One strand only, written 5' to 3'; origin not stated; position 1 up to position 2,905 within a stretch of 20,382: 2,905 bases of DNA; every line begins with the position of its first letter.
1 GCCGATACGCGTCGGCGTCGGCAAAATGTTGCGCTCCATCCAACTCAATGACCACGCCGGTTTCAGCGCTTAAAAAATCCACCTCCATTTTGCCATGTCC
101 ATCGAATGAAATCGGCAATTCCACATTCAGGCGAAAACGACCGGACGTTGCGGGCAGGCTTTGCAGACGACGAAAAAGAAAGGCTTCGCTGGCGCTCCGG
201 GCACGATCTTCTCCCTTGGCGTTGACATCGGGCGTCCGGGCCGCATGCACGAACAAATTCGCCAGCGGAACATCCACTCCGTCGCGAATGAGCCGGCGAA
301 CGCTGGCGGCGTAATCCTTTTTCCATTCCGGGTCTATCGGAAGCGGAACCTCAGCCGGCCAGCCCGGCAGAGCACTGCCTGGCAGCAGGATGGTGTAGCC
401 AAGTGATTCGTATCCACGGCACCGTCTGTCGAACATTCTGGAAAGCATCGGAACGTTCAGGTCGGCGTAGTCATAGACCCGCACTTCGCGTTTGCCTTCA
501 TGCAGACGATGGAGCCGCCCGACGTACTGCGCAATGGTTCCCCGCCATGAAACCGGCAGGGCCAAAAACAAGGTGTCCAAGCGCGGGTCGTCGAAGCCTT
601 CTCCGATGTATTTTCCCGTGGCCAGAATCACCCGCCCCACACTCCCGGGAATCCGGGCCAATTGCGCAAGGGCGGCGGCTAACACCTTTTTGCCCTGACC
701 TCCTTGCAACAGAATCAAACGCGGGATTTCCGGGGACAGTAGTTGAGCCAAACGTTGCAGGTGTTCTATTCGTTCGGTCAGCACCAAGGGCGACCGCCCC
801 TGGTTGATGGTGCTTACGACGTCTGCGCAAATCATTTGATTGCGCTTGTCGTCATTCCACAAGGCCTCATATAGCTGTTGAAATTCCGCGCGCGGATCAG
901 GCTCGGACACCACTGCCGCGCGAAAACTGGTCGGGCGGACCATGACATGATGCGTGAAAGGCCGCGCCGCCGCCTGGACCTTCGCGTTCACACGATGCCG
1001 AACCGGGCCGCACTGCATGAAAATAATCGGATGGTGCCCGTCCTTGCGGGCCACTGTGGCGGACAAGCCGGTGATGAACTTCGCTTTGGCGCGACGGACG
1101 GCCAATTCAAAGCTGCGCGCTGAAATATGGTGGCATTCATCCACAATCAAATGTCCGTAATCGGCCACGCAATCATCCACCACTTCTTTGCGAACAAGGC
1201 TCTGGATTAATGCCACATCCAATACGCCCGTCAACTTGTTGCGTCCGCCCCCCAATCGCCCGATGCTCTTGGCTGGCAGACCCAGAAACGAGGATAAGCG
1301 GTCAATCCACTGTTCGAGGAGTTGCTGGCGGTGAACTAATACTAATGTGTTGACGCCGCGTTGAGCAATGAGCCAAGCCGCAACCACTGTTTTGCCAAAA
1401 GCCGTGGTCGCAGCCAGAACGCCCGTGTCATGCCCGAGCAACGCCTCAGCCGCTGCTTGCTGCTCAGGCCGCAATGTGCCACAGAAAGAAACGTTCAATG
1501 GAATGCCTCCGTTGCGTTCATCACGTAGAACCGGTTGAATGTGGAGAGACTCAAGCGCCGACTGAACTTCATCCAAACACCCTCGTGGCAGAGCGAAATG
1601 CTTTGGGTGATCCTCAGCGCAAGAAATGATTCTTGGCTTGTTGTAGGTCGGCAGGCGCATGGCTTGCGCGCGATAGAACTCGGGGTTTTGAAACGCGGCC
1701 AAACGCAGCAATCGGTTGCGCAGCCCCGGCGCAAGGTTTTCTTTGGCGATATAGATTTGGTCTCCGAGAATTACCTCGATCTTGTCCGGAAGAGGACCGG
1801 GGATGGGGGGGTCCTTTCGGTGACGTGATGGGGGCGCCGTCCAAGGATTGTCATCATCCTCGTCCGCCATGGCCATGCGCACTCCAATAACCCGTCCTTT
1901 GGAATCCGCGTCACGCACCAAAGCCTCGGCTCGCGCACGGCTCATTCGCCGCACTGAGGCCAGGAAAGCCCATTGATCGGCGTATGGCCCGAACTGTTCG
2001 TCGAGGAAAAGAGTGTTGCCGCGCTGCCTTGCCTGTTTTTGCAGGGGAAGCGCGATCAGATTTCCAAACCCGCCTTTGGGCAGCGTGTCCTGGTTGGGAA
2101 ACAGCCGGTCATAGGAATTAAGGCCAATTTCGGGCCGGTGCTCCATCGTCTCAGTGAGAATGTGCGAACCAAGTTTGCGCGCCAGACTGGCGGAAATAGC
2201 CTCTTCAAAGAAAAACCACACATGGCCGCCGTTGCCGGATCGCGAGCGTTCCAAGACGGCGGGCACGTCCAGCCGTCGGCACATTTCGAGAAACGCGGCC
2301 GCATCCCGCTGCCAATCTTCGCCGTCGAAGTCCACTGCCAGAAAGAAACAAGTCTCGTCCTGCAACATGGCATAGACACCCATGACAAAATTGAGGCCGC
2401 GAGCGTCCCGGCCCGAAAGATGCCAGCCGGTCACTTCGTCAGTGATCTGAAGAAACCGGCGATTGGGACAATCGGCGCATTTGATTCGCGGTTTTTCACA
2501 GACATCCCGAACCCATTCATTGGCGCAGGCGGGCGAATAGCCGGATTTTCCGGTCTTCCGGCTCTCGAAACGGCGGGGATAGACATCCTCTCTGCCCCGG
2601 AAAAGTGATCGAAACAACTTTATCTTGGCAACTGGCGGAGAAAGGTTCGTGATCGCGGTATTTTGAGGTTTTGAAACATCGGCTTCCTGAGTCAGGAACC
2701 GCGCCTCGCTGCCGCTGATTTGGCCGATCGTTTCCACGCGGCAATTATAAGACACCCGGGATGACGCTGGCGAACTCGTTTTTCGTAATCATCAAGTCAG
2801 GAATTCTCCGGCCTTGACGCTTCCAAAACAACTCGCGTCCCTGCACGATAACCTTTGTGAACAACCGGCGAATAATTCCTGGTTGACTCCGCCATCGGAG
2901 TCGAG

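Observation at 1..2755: Single polypeptide combining a zinc ribbon, an AEP-like primase-polymerase domain, an SF2 DEAH helicase and a DUF559 endonuclease-fold domain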

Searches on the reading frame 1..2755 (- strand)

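Call 3: search_protein_families(library=pfam, proteins=[window:1-2755:-], max_evalue=1)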
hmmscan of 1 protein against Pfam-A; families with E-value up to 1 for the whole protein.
window:1-2755:- (918 aa): 6 families
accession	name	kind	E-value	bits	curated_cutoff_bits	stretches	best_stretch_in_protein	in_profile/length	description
PF22548.2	AEP-TOTE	-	6e-100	334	27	1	44-277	2-228/230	TOTE conflict system, Archaeo-Eukaryotic Primase domain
PF04851.21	ResIII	-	6.2e-19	68.9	22.5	1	427-569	3-163/164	Type III restriction enzyme, res subunit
PF00270.35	DEAD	-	1.2e-09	38.6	26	1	430-570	2-162/167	DEAD/DEAH box helicase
PF13401.12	AAA_22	-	0.0067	17.2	27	1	445-557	8-109/130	AAA domain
PF04480.18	DUF559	-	0.0095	16.2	20.6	1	888-914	42-70/109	Protein of unknown function (DUF559)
PF01896.25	DNA_primase_S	-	0.03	15.1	26.8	1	142-244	4-154/163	DNA primase small subunit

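Call 4: search_protein_families(library=ncbifam, proteins=[window:1-2755:-], max_evalue=1)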
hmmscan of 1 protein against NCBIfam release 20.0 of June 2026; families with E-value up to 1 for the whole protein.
window:1-2755:- (918 aa): 9 families
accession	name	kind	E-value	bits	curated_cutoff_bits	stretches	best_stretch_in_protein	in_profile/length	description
NF040561.1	PrimPol_Msp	equivalog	7.7e-23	80.8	200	2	154-288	221-350/515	CRISPR-associated primase-polymerase type A1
NF045503.1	repair_heli_XPB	equivalog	3.9e-14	52.1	610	1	427-594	183-361/548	DNA repair helicase XPB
NF053632.1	heli_RadD_YejH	equivalog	7.3e-12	44.4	720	2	427-546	2-122/573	DNA repair helicase RadD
TIGR04095.1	dnd_restrict_1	equivalog_domain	0.00069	18.7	600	1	429-568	10-168/451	DNA phosphorothioation system restriction enzyme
NF010337.0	PRK13766.1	equivalog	0.006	14.7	610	1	432-544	21-144/781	Hef nuclease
NF042913.1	CyRepA1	equivalog_domain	0.025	13.5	200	1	454-542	14-95/595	plasmid replication protein, CyRepA1 family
TIGR00631.1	uvrb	equivalog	0.03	12.5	750.1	1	441-491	28-78/658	excinuclease ABC subunit UvrB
TIGR00603.1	rad25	subfamily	0.052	11.7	328.7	1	531-574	376-419/734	DNA repair helicase rad25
NF003673.1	PRK05298.1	equivalog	0.054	11.8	743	1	441-491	28-78/653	excinuclease ABC subunit UvrB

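Call 7: search_protein_families(library=padloc, proteins=[window:1-2755:-], max_evalue=0.01)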
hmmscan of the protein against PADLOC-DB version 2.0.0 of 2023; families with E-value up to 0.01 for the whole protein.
window:1-2755:- (918 aa): 9 families
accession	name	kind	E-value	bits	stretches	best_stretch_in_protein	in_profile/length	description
PDLC01465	PrimPol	-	3.8e-91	303.5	1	42-355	20-275/276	"CAS-I,CAS-II,CAS-III,CAS-IV,CAS-V,CAS-VI; associated"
PDLC01101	PrimPol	-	3.8e-22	76.6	1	154-275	222-333/490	adaptation polymerase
PDLC02707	PbeA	-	1.3e-09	35.2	1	427-571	252-416/672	PbeA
PDLC02704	PbeA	-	2.8e-07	27.4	1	416-571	247-421/682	PbeA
PDLC03659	mREase_IV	-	8.4e-06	21.9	1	435-763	232-565/945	Type IV methyl-directed restriction enzyme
PDLC03658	mREase_IV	-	8.8e-05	18.4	1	443-573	243-376/953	Type IV methyl-directed restriction enzyme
PDLC03746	RT_UG10_large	-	0.00023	17.1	1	150-251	89-182/1688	DRT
PDLC02706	PbeA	-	0.0053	13.4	0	534-571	397-434/722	PbeA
PDLC02703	PbeA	-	0.0058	13.3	0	431-490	250-314/626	PbeA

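Call 10: find_homologous_proteins(query=window:1-2755:-, max_evalue=1e-10)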
Query window:1-2755:- (918 aa): 8000 proteins with E <= 1e-10 among 8000 candidates; the best 120 are listed.
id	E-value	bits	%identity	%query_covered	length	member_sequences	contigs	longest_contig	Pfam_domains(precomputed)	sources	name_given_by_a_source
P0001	0.0e+0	2104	100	99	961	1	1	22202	PF04480.19,PF00270.36,PF22548.3,PF04851.22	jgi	jgi:superfamily II DNA or RNA helicase/very-short-patch-repair endonuclease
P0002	0.0e+0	1951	92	100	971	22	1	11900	PF04480.19,PF00270.36,PF22548.3,PF04851.22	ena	-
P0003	0.0e+0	1926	91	99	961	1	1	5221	PF04480.19,PF00270.36,PF22548.3,PF04851.22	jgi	jgi:superfamily II DNA or RNA helicase/very-short-patch-repair endonuclease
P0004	0.0e+0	1836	86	100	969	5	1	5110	PF04480.19,PF00270.36,PF22548.3,PF04851.22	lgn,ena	-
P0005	0.0e+0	1832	88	97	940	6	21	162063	PF04480.19,PF00270.36,PF22548.3,PF04851.22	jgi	jgi:superfamily II DNA or RNA helicase/very-short-patch-repair endonuclease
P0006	0.0e+0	1805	85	100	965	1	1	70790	PF04480.19,PF00270.36,PF22548.3,PF04851.22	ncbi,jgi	ncbi:MAG: DEAD/DEAH box helicase family protein [Verrucomicrobiota bacterium]|jgi:superfamily II DNA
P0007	0.0e+0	1799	85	99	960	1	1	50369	PF04480.19,PF00270.36,PF22548.3,PF04851.22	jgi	jgi:superfamily II DNA or RNA helicase/very-short-patch-repair endonuclease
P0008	0.0e+0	1790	85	99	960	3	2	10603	PF04480.19,PF00270.36,PF22548.3,PF04851.22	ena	-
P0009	0.0e+0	1786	85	99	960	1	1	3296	PF04480.19,PF00270.36,PF22548.3,PF04851.22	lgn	-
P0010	0.0e+0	1784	84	100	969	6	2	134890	PF04480.19,PF00270.36,PF22548.3,PF04851.22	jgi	jgi:superfamily II DNA or RNA helicase/very-short-patch-repair endonuclease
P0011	0.0e+0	1783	85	99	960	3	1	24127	PF04480.19,PF00270.36,PF22548.3,PF04851.22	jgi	jgi:superfamily II DNA or RNA helicase/very-short-patch-repair endonuclease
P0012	0.0e+0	1782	87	96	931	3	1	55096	PF04480.19,PF00270.36,PF22548.3,PF04851.22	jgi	jgi:superfamily II DNA or RNA helicase/very-short-patch-repair endonuclease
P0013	0.0e+0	1782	84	100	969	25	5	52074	PF04480.19,PF00270.36,PF22548.3,PF04851.22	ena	-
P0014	0.0e+0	1780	84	99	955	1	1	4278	PF04480.19,PF00270.36,PF22548.3,PF04851.22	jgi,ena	-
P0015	0.0e+0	1780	84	99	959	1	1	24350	PF04480.19,PF00270.36,PF22548.3,PF04851.22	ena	-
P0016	0.0e+0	1771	83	99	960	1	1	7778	PF04480.19,PF00270.36,PF22548.3,PF04851.22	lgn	-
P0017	0.0e+0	1763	87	94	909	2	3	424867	PF04480.19,PF00270.36,PF22548.3,PF04851.22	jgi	jgi:superfamily II DNA or RNA helicase/very-short-patch-repair endonuclease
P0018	0.0e+0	1758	85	97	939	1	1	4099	PF04480.19,PF00270.36,PF22548.3,PF04851.22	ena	-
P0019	0.0e+0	1756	83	99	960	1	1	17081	PF04480.19,PF00270.36,PF22548.3,PF04851.22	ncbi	-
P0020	0.0e+0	1756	83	97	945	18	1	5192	PF04480.19,PF00270.36,PF22548.3,PF04851.22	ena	-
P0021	0.0e+0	1755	83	100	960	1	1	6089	PF04480.19,PF00270.36,PF22548.3,PF04851.22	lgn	-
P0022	0.0e+0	1752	83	100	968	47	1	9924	PF04480.19,PF00270.36,PF22548.3,PF04851.22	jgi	jgi:superfamily II DNA or RNA helicase/very-short-patch-repair endonuclease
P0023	0.0e+0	1751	82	99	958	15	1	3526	PF04480.19,PF00270.36,PF22548.3,PF04851.22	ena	-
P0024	0.0e+0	1749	84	97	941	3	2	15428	PF04480.19,PF00270.36,PF22548.3,PF04851.22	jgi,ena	jgi:superfamily II DNA or RNA helicase/very-short-patch-repair endonuclease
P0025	0.0e+0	1739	84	97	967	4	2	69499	PF04480.19,PF00270.36,PF22548.3,PF04851.22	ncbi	-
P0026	0.0e+0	1735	82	99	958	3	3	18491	PF04480.19,PF00270.36,PF22548.3,PF04851.22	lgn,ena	-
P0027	0.0e+0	1734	82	99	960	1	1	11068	PF04480.19,PF00270.36,PF22548.3,PF04851.22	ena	-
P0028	0.0e+0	1728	85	95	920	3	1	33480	PF04480.19,PF00270.36,PF22548.3,PF04851.22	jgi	jgi:superfamily II DNA or RNA helicase/very-short-patch-repair endonuclease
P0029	0.0e+0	1727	82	99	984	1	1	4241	PF04480.19,PF00270.36,PF22548.3,PF04851.22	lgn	-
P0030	0.0e+0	1726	81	99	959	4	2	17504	PF04480.19,PF00270.36,PF22548.3,PF04851.22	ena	-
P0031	0.0e+0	1724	81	99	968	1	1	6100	PF04480.19,PF00270.36,PF22548.3,PF04851.22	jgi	jgi:superfamily II DNA or RNA helicase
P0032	0.0e+0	1722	81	99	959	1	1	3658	PF04480.19,PF00270.36,PF22548.3,PF04851.22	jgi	jgi:superfamily II DNA or RNA helicase/very-short-patch-repair endonuclease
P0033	0.0e+0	1718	85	95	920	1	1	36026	PF04480.19,PF00270.36,PF22548.3,PF04851.22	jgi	jgi:superfamily II DNA or RNA helicase/very-short-patch-repair endonuclease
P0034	0.0e+0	1715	81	99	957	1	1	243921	PF04480.19,PF00270.36,PF22548.3,PF04851.22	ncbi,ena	-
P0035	0.0e+0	1713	83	96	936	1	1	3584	PF00270.36,PF22548.3,PF04851.22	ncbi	-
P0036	0.0e+0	1710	80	99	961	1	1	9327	PF04480.19,PF00270.36,PF22548.3,PF04851.22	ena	-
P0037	0.0e+0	1708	82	96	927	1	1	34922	PF00270.36,PF22548.3,PF04851.22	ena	-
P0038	0.0e+0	1708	82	97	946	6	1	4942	PF04480.19,PF00270.36,PF22548.3,PF04851.22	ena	-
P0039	0.0e+0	1708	80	99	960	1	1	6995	PF04480.19,PF00270.36,PF22548.3,PF04851.22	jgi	jgi:superfamily II DNA or RNA helicase/very-short-patch-repair endonuclease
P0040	0.0e+0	1706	80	100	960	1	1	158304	PF04480.19,PF00270.36,PF22548.3,PF04851.22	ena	-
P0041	0.0e+0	1706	80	99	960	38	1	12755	PF04480.19,PF00270.36,PF22548.3,PF04851.22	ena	-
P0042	0.0e+0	1703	81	98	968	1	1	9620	PF04480.19,PF00270.36,PF22548.3,PF18741.8,PF04851.22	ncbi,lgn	-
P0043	0.0e+0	1703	88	90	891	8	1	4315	PF04480.19,PF00270.36,PF22548.3,PF04851.22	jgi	jgi:very-short-patch-repair endonuclease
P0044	0.0e+0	1701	79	99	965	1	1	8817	PF04480.19,PF00270.36,PF22548.3,PF04851.22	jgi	jgi:superfamily II DNA or RNA helicase/very-short-patch-repair endonuclease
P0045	0.0e+0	1687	82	96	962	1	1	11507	PF04480.19,PF00270.36,PF22548.3,PF18741.8,PF04851.22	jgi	jgi:superfamily II DNA or RNA helicase/very-short-patch-repair endonuclease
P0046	0.0e+0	1685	82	96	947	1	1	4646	PF04480.19,PF00270.36,PF22548.3,PF04851.22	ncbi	ncbi:MAG: DEAD/DEAH box helicase family protein [Verrucomicrobiota bacterium]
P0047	0.0e+0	1682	84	93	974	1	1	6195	PF04480.19,PF00270.36,PF22548.3,PF04851.22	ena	-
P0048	0.0e+0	1679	80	99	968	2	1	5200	PF04480.19,PF00270.36,PF22548.3,PF04851.22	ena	-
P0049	0.0e+0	1677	80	97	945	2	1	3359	PF04480.19,PF00270.36,PF22548.3,PF04851.22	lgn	-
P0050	0.0e+0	1672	80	97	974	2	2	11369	PF04480.19,PF00270.36,PF22548.3,PF04851.22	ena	-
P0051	0.0e+0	1670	80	97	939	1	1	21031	PF04480.19,PF00270.36,PF22548.3,PF04851.22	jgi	jgi:superfamily II DNA or RNA helicase/very-short-patch-repair endonuclease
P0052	0.0e+0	1666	79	99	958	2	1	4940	PF04480.19,PF00270.36,PF22548.3,PF04851.22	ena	-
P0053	0.0e+0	1658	78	99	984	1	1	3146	PF04480.19,PF00270.36,PF22548.3,PF04851.22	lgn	-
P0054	0.0e+0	1655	79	97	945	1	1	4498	PF04480.19,PF00270.36,PF22548.3,PF04851.22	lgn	-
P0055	0.0e+0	1652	79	97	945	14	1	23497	PF04480.19,PF00270.36,PF22548.3,PF04851.22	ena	-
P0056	0.0e+0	1651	80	96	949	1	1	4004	PF04480.19,PF00270.36,PF22548.3,PF04851.22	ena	-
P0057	0.0e+0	1651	79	98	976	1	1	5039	PF04480.19,PF00270.36,PF22548.3,PF04851.22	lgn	-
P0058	0.0e+0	1649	78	97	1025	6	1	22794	PF04480.19,PF00270.36,PF22548.3,PF04851.22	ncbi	-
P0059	0.0e+0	1649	77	99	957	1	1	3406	PF04480.19,PF00270.36,PF22548.3,PF04851.22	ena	-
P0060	0.0e+0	1649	92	84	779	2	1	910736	PF00270.36,PF22548.3,PF04851.22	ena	-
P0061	0.0e+0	1646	79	97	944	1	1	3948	PF04480.19,PF00270.36,PF22548.3,PF04851.22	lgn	-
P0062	0.0e+0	1642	78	97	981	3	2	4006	PF04480.19,PF00270.36,PF22548.3,PF04851.22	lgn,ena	-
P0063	0.0e+0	1641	78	97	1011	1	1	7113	PF04480.19,PF00270.36,PF22548.3,PF04851.22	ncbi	-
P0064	0.0e+0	1640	77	99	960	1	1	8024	PF04480.19,PF00270.36,PF22548.3,PF18741.8,PF04851.22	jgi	jgi:superfamily II DNA or RNA helicase/very-short-patch-repair endonuclease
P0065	0.0e+0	1640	78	98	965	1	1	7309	PF04480.19,PF00270.36,PF22548.3,PF04851.22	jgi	-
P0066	0.0e+0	1639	78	97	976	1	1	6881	PF04480.19,PF00270.36,PF22548.3,PF04851.22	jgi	jgi:superfamily II DNA or RNA helicase/very-short-patch-repair endonuclease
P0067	0.0e+0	1636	76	99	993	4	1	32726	PF04480.19,PF00270.36,PF22548.3,PF04851.22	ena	-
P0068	0.0e+0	1633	83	91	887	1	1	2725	PF04480.19,PF00270.36,PF22548.3,PF04851.22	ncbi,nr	ncbi:MAG TPA: DEAD/DEAH box helicase family protein, partial [Candidatus Acidoferrum sp.]|nr:DEAD/DE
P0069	0.0e+0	1630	77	99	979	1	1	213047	PF04480.19,PF00270.36,PF22548.3,PF04851.22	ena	-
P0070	0.0e+0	1621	77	98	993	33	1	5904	PF04480.19,PF00270.36,PF22548.3,PF04851.22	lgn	-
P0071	0.0e+0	1621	77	98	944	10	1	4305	PF04480.19,PF00270.36,PF22548.3,PF04851.22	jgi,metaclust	metaclust:\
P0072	0.0e+0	1619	76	99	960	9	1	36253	PF04480.19,PF00270.36,PF22548.3,PF04851.22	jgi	jgi:superfamily II DNA or RNA helicase/very-short-patch-repair endonuclease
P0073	0.0e+0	1618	78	97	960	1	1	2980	PF04480.19,PF00270.36,PF22548.3,PF04851.22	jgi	jgi:superfamily II DNA or RNA helicase/very-short-patch-repair endonuclease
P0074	0.0e+0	1617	77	99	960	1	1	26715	PF04480.19,PF00270.36,PF22548.3,PF04851.22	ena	-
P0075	0.0e+0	1617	77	96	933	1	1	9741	PF04480.19,PF00270.36,PF22548.3,PF04851.22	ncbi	-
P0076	0.0e+0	1612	76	100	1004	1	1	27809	PF04480.19,PF00270.36,PF22548.3,PF04851.22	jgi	jgi:superfamily II DNA or RNA helicase/very-short-patch-repair endonuclease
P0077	0.0e+0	1611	78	96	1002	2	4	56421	PF04480.19,PF00270.36,PF22548.3,PF04851.22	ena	-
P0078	0.0e+0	1611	78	96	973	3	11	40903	PF04480.19,PF00270.36,PF22548.3,PF04851.22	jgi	-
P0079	0.0e+0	1611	77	97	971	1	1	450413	PF04480.19,PF00270.36,PF22548.3,PF18741.8,PF04851.22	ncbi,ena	-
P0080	0.0e+0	1611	78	97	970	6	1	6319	PF04480.19,PF00270.36,PF22548.3,PF04851.22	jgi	jgi:superfamily II DNA or RNA helicase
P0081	0.0e+0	1608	77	97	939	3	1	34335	PF04480.19,PF00270.36,PF22548.3,PF04851.22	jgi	jgi:superfamily II DNA or RNA helicase/very-short-patch-repair endonuclease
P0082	0.0e+0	1607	77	97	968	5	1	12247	PF04480.19,PF00270.36,PF22548.3,PF04851.22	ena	-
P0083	0.0e+0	1607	77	96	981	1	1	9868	PF04480.19,PF00270.36,PF22548.3,PF04851.22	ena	-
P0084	0.0e+0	1606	78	96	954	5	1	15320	PF04480.19,PF00270.36,PF22548.3,PF04851.22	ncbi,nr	ncbi:MAG TPA: DEAD/DEAH box helicase family protein [Verrucomicrobiae bacterium]|nr:DEAD/DEAH box he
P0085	0.0e+0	1606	78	97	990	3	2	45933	PF04480.19,PF00270.36,PF22548.3,PF04851.22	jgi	jgi:superfamily II DNA or RNA helicase/very-short-patch-repair endonuclease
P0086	0.0e+0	1606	78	97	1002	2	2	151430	PF04480.19,PF00270.36,PF22548.3,PF18741.8,PF04851.22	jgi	jgi:superfamily II DNA or RNA helicase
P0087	0.0e+0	1605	77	97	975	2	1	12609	PF04480.19,PF00270.36,PF22548.3,PF04851.22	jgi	-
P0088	0.0e+0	1604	76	98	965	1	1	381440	PF04480.19,PF00270.36,PF22548.3,PF04851.22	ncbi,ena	-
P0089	0.0e+0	1602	77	97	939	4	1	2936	PF04480.19,PF00270.36,PF22548.3,PF04851.22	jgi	jgi:superfamily II DNA or RNA helicase/very-short-patch-repair endonuclease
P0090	0.0e+0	1601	76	97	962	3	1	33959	PF04480.19,PF00270.36,PF22548.3,PF18741.8,PF04851.22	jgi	jgi:superfamily II DNA or RNA helicase/very-short-patch-repair endonuclease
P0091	0.0e+0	1600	78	96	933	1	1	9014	PF04480.19,PF00270.36,PF22548.3,PF04851.22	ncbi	-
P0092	0.0e+0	1599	76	97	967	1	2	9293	PF04480.19,PF00270.36,PF22548.3,PF18741.8,PF04851.22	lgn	-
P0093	0.0e+0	1597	77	97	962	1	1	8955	PF04480.19,PF00270.36,PF22548.3,PF18741.8,PF04851.22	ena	-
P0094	0.0e+0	1596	76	96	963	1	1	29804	PF04480.19,PF00270.36,PF22548.3,PF18741.8,PF04851.22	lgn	-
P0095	0.0e+0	1595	77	96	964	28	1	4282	PF04480.19,PF00270.36,PF22548.3,PF04851.22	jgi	jgi:superfamily II DNA or RNA helicase/very-short-patch-repair endonuclease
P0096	0.0e+0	1595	77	97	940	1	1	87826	PF04480.19,PF00270.36,PF22548.3,PF18741.8,PF04851.22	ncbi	-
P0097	0.0e+0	1595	77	96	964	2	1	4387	PF04480.19,PF00270.36,PF22548.3,PF04851.22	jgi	jgi:superfamily II DNA or RNA helicase/very-short-patch-repair endonuclease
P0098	0.0e+0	1594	76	97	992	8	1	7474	PF04480.19,PF00270.36,PF22548.3,PF04851.22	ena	-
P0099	0.0e+0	1594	77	96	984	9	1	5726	PF04480.19,PF00270.36,PF22548.3,PF04851.22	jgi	-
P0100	0.0e+0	1594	78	96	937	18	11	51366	PF04480.19,PF00270.36,PF22548.3,PF04851.22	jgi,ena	jgi:superfamily II DNA or RNA helicase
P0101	0.0e+0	1593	76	97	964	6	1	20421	PF04480.19,PF00270.36,PF22548.3,PF04851.22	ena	-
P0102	0.0e+0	1591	77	96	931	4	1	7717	PF04480.19,PF00270.36,PF22548.3,PF04851.22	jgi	-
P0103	0.0e+0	1591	87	86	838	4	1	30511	PF04480.19,PF00270.36,PF22548.3,PF04851.22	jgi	jgi:superfamily II DNA or RNA helicase/very-short-patch-repair endonuclease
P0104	0.0e+0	1590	84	89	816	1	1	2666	PF00270.36,PF22548.3,PF04851.22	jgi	jgi:superfamily II DNA or RNA helicase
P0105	0.0e+0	1590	76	97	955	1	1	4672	PF04480.19,PF00270.36,PF22548.3,PF18741.8,PF04851.22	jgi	jgi:superfamily II DNA or RNA helicase/very-short-patch-repair endonuclease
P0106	0.0e+0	1588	75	98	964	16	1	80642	PF04480.19,PF00270.36,PF22548.3,PF04851.22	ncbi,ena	-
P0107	0.0e+0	1586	77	97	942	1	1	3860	PF04480.19,PF00270.36,PF22548.3,PF04851.22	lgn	-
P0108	0.0e+0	1585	75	98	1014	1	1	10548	PF04480.19,PF00270.36,PF22548.3,PF04851.22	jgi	jgi:superfamily II DNA or RNA helicase/very-short-patch-repair endonuclease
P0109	0.0e+0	1585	76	96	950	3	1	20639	PF04480.19,PF00270.36,PF22548.3,PF04851.22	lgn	-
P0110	0.0e+0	1584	75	96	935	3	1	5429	PF04480.19,PF00270.36,PF22548.3,PF18741.8,PF04851.22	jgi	-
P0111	0.0e+0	1584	76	96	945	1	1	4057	PF04480.19,PF00270.36,PF22548.3,PF04851.22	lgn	-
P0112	0.0e+0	1583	77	96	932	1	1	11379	PF04480.19,PF00270.36,PF22548.3,PF04851.22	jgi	jgi:superfamily II DNA or RNA helicase/very-short-patch-repair endonuclease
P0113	0.0e+0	1582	76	96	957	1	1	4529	PF04480.19,PF00270.36,PF22548.3,PF18741.8,PF04851.22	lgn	-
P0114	0.0e+0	1582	76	96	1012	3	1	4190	PF04480.19,PF00270.36,PF22548.3,PF04851.22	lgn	-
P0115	0.0e+0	1580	76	97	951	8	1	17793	PF04480.19,PF00270.36,PF22548.3,PF04851.22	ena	-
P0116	0.0e+0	1580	86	86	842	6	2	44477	PF04480.19,PF00270.36,PF22548.3,PF04851.22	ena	-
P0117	0.0e+0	1579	75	97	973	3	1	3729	PF04480.19,PF00270.36,PF22548.3,PF04851.22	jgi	jgi:superfamily II DNA or RNA helicase/very-short-patch-repair endonuclease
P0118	0.0e+0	1579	76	96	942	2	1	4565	PF04480.19,PF00270.36,PF22548.3,PF04851.22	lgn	-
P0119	0.0e+0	1579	77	97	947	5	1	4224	PF04480.19,PF00270.36,PF22548.3,PF04851.22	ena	-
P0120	0.0e+0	1579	76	97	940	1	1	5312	PF04480.19,PF00270.36,PF22548.3,PF18741.8,PF04851.22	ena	-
